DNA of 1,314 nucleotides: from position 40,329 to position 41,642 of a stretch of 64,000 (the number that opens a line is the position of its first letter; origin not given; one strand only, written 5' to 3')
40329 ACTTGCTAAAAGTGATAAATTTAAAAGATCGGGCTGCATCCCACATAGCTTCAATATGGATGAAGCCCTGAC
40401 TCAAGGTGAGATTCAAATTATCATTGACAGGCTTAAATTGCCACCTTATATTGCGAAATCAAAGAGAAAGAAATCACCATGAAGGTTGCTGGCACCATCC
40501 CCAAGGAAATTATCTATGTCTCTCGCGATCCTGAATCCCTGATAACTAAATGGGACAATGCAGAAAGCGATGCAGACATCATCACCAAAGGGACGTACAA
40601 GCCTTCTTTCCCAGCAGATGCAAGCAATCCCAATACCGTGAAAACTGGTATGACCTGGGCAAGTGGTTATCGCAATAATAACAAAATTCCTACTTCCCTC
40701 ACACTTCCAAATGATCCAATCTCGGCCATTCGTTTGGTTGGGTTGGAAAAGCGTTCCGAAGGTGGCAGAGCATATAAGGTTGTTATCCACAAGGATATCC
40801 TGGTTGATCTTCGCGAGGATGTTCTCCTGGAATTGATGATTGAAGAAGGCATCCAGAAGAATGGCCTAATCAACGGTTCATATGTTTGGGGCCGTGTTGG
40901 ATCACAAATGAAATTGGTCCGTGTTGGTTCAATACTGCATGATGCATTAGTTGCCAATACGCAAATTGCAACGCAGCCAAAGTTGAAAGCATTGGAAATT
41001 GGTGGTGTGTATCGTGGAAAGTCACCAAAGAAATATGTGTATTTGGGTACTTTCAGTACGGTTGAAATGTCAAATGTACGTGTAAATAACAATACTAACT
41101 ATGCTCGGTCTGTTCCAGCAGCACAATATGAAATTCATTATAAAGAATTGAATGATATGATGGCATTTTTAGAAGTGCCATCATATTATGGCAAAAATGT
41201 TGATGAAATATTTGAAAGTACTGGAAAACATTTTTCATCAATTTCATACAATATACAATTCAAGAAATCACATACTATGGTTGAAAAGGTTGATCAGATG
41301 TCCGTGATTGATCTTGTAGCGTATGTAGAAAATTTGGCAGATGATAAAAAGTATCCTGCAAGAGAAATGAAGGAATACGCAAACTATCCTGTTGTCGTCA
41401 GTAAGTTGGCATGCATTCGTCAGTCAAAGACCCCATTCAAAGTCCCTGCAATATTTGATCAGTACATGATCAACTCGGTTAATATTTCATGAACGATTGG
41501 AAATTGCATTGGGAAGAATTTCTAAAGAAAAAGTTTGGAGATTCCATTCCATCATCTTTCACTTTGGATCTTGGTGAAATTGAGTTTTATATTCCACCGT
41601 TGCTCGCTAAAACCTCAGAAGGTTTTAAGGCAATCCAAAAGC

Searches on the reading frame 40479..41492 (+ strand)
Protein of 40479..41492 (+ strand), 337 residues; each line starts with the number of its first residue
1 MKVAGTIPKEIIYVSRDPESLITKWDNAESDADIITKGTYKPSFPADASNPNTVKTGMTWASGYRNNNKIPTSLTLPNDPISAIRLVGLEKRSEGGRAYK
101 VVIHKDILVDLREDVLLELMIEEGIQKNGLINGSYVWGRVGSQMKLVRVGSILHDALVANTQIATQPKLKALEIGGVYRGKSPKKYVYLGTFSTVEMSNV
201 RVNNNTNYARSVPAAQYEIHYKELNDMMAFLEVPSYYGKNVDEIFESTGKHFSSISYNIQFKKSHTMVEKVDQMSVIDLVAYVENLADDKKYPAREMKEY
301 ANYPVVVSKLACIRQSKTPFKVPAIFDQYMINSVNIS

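Call 75: search_protein_families(library=pfam, proteins=[window:40479-41492:+], max_evalue=0.001)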
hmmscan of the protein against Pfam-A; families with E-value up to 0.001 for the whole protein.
window:40479-41492:+ (337 aa): 0 families

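Call 93: search_protein_families(library=phrogs, proteins=[window:40479-41492:+], max_evalue=0.0001)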
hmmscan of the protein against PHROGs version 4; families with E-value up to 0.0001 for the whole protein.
window:40479-41492:+ (337 aa): 3 families
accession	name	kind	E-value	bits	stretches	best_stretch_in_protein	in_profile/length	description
phrog_2475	-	unknown function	1.8e-16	61.6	1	86-294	61-282/383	-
phrog_12487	-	unknown function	4.3e-12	46.6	1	82-197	59-176/395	-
phrog_30990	-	unknown function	1.7e-05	25.4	1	61-174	57-172/282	-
